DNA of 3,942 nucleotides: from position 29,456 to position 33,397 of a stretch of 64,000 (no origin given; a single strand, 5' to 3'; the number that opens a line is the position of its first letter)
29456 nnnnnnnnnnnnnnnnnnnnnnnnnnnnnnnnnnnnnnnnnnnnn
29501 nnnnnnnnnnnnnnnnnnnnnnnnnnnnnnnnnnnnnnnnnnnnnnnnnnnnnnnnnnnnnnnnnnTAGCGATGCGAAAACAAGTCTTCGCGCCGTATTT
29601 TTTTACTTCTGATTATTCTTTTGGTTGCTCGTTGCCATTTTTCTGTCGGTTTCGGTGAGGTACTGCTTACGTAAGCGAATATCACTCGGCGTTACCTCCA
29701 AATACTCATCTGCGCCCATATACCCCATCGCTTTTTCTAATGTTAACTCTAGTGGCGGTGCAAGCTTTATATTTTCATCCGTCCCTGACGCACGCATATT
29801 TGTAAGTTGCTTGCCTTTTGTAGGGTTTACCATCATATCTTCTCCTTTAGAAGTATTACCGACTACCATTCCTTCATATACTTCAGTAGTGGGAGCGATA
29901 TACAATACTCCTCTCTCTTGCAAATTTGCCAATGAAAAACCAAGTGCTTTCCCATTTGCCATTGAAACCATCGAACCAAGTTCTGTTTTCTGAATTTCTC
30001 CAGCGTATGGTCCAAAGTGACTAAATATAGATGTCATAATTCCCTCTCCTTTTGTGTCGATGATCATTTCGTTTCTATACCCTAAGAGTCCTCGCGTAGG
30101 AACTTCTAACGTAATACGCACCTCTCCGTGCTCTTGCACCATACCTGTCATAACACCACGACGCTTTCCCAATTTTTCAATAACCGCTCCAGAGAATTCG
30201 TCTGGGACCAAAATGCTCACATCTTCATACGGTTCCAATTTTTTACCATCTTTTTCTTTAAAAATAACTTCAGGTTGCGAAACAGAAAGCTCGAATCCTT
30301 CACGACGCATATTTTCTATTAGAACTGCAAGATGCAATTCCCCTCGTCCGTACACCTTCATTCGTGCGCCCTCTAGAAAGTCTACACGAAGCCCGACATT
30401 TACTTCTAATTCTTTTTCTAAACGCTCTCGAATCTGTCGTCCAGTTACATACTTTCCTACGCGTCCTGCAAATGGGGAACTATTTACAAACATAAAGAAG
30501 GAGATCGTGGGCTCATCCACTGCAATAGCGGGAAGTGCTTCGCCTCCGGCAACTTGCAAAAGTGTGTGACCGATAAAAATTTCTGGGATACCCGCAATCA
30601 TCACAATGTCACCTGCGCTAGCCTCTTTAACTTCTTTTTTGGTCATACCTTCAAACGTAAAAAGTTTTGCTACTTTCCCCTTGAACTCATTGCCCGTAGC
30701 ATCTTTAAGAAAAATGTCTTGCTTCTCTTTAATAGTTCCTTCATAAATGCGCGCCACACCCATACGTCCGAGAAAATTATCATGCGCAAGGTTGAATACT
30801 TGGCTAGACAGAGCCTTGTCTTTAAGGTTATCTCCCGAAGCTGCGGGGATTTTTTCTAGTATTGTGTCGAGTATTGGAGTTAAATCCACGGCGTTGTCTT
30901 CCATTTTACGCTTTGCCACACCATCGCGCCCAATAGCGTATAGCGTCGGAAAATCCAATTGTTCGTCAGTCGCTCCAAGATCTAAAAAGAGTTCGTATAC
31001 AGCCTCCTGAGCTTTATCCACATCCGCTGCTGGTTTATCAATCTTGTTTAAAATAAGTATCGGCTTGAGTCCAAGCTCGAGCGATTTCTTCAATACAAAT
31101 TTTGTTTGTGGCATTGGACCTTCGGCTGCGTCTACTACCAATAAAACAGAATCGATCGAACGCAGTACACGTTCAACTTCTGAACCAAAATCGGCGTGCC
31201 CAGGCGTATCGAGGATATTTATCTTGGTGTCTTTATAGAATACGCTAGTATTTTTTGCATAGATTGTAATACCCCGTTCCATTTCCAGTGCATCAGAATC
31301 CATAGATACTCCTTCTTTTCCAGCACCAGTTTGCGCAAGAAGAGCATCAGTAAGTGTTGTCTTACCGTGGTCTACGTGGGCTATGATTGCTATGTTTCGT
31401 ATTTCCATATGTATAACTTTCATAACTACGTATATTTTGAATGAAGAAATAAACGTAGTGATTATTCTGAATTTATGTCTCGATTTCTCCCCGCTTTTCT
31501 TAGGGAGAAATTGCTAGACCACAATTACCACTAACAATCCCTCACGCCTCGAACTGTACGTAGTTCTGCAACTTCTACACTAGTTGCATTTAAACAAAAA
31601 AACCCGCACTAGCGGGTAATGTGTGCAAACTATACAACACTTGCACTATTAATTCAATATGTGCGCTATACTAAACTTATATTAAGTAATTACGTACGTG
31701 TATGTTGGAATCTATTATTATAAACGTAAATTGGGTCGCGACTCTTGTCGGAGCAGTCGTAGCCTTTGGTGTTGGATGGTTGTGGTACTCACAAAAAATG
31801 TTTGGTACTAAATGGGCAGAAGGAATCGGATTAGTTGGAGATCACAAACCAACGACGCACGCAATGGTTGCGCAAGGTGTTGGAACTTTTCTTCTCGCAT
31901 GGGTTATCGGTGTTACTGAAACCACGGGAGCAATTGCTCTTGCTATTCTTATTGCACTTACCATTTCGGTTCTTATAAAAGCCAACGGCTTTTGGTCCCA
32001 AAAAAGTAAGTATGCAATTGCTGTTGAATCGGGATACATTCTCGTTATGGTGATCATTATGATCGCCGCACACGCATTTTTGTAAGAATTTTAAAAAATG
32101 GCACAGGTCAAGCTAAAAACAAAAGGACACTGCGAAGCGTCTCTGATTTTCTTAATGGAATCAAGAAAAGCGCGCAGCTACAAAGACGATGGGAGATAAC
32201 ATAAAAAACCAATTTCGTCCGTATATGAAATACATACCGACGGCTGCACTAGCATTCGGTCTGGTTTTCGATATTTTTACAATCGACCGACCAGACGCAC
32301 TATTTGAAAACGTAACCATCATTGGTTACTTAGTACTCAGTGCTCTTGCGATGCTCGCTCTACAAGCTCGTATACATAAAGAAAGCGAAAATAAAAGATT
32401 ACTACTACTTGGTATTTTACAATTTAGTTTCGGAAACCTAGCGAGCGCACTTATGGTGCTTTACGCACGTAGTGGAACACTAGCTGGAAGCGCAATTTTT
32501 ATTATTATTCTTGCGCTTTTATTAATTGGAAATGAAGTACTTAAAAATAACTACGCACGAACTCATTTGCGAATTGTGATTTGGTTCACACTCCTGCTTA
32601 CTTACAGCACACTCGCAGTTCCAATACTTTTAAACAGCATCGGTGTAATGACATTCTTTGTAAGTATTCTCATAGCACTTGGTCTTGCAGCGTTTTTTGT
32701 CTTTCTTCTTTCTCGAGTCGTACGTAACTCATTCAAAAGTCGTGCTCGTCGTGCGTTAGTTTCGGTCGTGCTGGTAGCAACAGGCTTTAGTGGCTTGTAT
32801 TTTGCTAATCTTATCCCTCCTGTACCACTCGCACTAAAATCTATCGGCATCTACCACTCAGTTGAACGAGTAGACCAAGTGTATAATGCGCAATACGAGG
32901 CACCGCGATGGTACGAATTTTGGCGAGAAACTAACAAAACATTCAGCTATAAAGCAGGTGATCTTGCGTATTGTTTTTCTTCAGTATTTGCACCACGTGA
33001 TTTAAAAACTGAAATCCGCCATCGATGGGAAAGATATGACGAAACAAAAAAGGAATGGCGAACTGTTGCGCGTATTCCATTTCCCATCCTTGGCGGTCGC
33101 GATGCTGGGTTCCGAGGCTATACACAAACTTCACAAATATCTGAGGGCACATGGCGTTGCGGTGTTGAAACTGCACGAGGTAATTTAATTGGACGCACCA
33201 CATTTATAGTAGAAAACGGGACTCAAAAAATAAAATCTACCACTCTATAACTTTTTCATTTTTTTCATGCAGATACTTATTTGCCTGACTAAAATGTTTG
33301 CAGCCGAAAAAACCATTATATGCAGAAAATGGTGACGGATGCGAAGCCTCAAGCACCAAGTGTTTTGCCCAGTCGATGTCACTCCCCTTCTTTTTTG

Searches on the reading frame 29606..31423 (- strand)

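Call 18: search_protein_families(library=pfam, proteins=[window:29606-31423:-], max_evalue=0.01)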
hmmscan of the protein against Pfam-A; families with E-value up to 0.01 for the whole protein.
window:29606-31423:- (606 aa): 8 families
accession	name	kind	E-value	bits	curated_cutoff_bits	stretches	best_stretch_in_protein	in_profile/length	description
PF00009.33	GTP_EFTU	-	3.5e-50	170.7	26.5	1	7-193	2-187/188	Elongation factor Tu GTP binding domain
PF21018.2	BipA_C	-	1.7e-42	144.1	23.8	1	483-590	2-109/110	TypA/BipA C-terminal domain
PF00679.30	EFG_C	-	6e-22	77.9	27.9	1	395-479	2-87/89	Elongation factor G C-terminus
PF03144.31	GTP_EFTU_D2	-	3.6e-09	37.4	30.3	1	219-288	1-72/73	Elongation factor Tu domain 2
PF22042.2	EF-G_D2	-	1.8e-08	34.8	27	1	206-290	3-83/84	Elongation factor G domain 2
PF01926.29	MMR_HSR1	-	1.8e-06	28.4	21.9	1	11-127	2-113/113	50S ribosome-binding GTPase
PF02421.24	FeoB_N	-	0.003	17.5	27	0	51-132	32-119/156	Ferrous iron transport protein B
PF09439.16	SRPRB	-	0.0032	17.3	25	0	10-100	5-83/178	Signal recognition particle receptor beta subunit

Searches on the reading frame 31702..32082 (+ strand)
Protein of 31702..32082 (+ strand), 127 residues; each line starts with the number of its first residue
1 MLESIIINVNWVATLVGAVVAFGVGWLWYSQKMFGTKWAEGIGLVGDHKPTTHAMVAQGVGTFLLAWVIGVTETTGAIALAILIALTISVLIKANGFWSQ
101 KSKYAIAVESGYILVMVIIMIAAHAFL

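Call 18: search_protein_families(library=pfam, proteins=[window:31702-32082:+], max_evalue=0.01)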
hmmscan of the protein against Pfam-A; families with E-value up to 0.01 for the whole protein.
window:31702-32082:+ (127 aa): 1 family
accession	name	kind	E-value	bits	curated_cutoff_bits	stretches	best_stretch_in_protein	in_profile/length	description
PF08570.15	DUF1761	-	5.1e-12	46.6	31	1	13-120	2-118/123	Protein of unknown function (DUF1761)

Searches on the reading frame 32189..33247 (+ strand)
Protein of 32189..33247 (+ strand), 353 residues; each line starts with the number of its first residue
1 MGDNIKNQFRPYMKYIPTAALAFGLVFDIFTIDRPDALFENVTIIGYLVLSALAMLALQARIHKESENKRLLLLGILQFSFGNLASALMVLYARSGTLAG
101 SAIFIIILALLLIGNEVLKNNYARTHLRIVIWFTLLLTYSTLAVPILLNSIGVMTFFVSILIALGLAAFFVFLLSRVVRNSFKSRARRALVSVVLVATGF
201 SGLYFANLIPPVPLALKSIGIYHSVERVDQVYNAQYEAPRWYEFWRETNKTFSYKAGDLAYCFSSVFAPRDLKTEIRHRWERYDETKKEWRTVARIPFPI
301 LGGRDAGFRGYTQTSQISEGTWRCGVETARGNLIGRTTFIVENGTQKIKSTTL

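Call 18: search_protein_families(library=pfam, proteins=[window:32189-33247:+], max_evalue=0.01)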
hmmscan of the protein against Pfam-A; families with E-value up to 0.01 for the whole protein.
window:32189-33247:+ (353 aa): 1 family
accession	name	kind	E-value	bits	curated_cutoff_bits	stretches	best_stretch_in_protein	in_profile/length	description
PF11141.13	DUF2914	-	1.5e-12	47.5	23.6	1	273-340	1-61/62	Protein of unknown function (DUF2914)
